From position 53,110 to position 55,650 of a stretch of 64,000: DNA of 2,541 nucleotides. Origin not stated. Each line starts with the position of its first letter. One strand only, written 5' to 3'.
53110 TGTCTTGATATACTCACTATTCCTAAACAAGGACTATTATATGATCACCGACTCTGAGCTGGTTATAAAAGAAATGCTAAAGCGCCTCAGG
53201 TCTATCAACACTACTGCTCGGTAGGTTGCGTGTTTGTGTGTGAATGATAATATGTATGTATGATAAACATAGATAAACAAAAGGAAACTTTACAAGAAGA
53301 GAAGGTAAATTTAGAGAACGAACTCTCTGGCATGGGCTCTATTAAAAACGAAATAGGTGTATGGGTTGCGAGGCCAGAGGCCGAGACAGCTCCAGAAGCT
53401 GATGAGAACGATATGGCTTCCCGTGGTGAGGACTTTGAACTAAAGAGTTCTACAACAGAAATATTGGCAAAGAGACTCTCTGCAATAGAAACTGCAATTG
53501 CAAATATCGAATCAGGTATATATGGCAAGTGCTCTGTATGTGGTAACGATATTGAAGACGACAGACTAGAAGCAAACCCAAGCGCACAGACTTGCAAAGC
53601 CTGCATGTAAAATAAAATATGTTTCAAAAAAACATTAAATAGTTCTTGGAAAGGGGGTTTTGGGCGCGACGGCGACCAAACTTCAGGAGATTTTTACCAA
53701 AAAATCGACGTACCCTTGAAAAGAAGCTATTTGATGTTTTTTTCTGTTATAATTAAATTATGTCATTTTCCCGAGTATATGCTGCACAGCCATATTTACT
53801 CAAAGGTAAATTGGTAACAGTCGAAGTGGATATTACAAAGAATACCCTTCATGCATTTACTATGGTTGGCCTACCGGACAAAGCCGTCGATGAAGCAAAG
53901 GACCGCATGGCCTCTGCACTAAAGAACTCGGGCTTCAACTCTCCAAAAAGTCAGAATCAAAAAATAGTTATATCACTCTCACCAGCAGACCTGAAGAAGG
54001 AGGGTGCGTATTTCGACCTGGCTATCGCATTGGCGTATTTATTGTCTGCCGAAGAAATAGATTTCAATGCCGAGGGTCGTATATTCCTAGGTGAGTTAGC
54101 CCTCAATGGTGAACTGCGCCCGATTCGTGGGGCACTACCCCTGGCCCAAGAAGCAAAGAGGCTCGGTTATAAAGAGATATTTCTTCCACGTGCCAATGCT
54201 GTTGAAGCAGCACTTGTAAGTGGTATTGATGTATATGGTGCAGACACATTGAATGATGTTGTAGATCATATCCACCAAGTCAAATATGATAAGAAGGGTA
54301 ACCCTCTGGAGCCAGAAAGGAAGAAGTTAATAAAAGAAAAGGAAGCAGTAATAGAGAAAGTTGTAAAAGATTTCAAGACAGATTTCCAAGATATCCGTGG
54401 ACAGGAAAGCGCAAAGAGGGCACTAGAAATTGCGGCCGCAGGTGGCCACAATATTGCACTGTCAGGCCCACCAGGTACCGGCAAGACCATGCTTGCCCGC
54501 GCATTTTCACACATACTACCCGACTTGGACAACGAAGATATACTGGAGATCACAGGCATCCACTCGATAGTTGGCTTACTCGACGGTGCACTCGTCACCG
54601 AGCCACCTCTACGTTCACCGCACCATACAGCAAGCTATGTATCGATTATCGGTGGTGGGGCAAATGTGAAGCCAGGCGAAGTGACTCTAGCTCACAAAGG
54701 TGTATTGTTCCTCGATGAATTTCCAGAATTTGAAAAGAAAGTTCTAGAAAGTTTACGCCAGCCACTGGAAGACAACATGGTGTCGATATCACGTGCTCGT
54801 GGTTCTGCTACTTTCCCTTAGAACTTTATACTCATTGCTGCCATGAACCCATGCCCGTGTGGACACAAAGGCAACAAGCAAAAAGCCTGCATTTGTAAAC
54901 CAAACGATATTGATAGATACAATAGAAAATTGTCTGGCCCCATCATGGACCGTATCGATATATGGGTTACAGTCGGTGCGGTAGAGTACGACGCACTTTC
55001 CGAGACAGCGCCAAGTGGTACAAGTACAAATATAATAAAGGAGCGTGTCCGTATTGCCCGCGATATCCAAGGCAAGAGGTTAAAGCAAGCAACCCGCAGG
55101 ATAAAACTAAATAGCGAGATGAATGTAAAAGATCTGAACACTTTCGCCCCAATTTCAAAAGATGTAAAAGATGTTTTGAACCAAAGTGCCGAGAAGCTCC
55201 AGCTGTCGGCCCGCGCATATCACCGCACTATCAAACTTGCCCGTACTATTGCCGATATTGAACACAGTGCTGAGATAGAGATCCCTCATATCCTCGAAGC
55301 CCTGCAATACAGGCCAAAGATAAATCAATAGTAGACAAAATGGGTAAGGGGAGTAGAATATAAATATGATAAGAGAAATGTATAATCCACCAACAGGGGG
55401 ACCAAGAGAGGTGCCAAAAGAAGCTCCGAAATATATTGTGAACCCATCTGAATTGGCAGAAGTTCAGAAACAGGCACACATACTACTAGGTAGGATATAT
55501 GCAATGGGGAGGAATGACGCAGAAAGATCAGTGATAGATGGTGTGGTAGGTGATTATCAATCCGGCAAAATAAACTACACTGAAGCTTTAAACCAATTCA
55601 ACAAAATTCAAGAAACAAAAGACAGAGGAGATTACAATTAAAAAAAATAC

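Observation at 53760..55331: comM/yifB interrupted by a single in-frame amber codon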

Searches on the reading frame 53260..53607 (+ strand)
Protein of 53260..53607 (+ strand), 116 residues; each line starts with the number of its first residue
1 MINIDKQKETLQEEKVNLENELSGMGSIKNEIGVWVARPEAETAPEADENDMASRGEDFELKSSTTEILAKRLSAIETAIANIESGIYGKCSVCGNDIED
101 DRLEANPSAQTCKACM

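Call 43: search_protein_families(library=ncbifam, proteins=[window:53260-53607:+], max_evalue=0.001)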
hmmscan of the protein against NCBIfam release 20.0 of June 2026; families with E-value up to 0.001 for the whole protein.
window:53260-53607:+ (116 aa): 5 families
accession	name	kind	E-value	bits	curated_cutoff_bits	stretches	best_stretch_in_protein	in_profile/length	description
TIGR02890.1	bacill_yteA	subfamily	8.2e-16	58.5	134.4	1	4-115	3-113/159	regulatory protein, yteA family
TIGR02420.1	dksA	equivalog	6.9e-15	55.4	115.5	1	27-115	19-107/110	RNA polymerase-binding protein DksA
NF033459.1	DksA_like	equivalog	2.8e-13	50.1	105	1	4-115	3-105/113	RNA polymerase-binding protein DksA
NF008045.0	PRK10778.1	equivalog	1.1e-08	35.4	289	1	28-115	51-138/151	RNA polymerase-binding protein DksA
TIGR02419.1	C4_traR_proteo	subfamily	6.7e-07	29.8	59.7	1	77-115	26-59/64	phage/conjugal plasmid C-4 type zinc finger protein, TraR family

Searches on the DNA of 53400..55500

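Call 30: search_rna_families(source=window, start=53400, end=55500, threshold=evalue, max_evalue=1)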
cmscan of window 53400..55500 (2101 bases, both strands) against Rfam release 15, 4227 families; matches with E-value up to 1: 0.
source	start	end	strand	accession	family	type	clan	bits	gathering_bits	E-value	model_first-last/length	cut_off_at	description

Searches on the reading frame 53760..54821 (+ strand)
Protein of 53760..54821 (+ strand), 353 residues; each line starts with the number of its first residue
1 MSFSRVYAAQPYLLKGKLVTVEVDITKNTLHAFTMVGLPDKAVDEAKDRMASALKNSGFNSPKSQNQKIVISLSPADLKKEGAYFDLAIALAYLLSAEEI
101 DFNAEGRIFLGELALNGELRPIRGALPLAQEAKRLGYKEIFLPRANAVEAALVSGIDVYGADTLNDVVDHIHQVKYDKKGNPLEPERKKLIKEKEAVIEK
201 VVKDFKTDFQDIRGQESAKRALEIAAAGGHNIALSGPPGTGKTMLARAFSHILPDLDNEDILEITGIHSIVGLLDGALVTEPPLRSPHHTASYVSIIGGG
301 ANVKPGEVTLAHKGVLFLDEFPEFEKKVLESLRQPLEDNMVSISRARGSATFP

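Call 7: search_protein_families(library=pfam, proteins=[window:53760-54818:+])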
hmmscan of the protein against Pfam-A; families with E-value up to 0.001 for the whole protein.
window:53760-54818:+ (353 aa): 9 families
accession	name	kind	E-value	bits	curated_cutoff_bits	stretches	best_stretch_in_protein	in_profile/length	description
PF01078.27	Mg_chelatase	-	5.8e-63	212.5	20.3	1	208-353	1-147/207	Magnesium chelatase, subunit ChlI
PF13541.12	ChlI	-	5.6e-38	130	27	1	21-146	1-121/121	Subunit ChlI of Mg-chelatase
PF07728.20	AAA_5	-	4.7e-08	33.6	22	0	232-253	2-23/139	AAA domain (dynein-related subfamily)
PF00493.29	MCM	-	1.2e-06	28.3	23.3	1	301-346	110-155/224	MCM P-loop domain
PF05496.18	RuvB_N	-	1.2e-05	25.5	27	0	209-249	6-53/159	Holliday junction DNA helicase RuvB P-loop domain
PF00158.32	Sigma54_activat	-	2.2e-05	24.6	20.2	0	300-340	81-121/168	Sigma-54 interaction domain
PF00004.35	AAA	-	4.8e-05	24.3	21.2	1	233-266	2-31/131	ATPase family associated with various cellular activities (AAA)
PF13191.12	AAA_16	-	0.00026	22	32.6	1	220-253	14-48/167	AAA ATPase domain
PF13401.12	AAA_22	-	0.00038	21.2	27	0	231-255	7-31/130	AAA domain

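Call 10: find_encoding_contigs(protein=window:53760-54821:+, flank=10000)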
Protein window:53760-54821:+ (353 aa): 2 contigs read that carry it; 2 places shown.
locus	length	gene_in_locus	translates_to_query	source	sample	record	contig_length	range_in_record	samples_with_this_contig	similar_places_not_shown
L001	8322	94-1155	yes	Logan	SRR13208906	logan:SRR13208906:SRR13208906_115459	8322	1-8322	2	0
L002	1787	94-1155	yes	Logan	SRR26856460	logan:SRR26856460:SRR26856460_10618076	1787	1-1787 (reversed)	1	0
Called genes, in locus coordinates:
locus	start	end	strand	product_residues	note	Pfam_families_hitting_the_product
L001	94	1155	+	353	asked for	PF13541:ChlI, PF05496:RuvB_N (faint), PF00493:MCM (faint), PF00158:Sigma54_activat (faint), PF01078:Mg_chelatase, PF07728:AAA_5 (faint)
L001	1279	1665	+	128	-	PF13335:Mg_chelatase_C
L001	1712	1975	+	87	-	-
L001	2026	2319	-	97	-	-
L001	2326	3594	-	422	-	PF23473:LysM3_LYK4_5 (faint), PF01476:LysM, PF01551:Peptidase_M23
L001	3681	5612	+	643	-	-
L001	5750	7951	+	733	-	-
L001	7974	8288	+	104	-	PF18908:DUF5663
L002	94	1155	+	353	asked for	PF13541:ChlI, PF05496:RuvB_N (faint), PF00493:MCM (faint), PF00158:Sigma54_activat (faint), PF01078:Mg_chelatase, PF07728:AAA_5 (faint)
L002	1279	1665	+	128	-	PF13335:Mg_chelatase_C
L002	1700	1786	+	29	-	?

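Call 14: list_cluster_members(proteins=[window:53760-54818:+, L001:1279-1662:+, P0001, P0002])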
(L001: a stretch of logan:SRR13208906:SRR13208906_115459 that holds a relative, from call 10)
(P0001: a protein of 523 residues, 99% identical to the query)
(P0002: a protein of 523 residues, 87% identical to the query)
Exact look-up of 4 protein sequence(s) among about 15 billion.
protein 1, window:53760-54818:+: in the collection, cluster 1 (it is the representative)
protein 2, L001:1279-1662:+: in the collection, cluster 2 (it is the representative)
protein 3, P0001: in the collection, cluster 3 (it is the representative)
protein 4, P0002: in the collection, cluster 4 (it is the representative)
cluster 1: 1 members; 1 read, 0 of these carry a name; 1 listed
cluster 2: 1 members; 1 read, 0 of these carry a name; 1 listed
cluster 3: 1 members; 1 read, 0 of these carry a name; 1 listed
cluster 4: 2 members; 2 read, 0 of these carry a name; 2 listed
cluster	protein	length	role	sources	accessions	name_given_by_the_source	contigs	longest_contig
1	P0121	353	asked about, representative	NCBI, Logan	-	-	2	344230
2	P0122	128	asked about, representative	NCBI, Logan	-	-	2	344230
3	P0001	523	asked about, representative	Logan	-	-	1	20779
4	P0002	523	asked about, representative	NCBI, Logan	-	-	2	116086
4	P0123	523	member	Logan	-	-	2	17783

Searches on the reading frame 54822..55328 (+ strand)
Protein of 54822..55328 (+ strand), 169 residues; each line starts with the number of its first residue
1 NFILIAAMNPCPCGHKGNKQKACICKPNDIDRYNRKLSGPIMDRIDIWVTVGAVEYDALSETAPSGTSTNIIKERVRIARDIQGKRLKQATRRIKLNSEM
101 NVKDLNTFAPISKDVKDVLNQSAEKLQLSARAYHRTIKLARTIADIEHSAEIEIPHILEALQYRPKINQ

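Call 7: search_protein_families(library=pfam, proteins=[window:54822-55328:+])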
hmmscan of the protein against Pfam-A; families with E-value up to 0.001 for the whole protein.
window:54822-55328:+ (169 aa): 2 families
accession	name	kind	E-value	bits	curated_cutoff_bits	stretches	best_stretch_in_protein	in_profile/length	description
PF13335.12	Mg_chelatase_C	-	3.3e-27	95.4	26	1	67-164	2-94/94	Magnesium chelatase, subunit ChlI C-terminal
PF01078.27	Mg_chelatase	-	3.2e-19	69.6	20.3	1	1-57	149-205/207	Magnesium chelatase, subunit ChlI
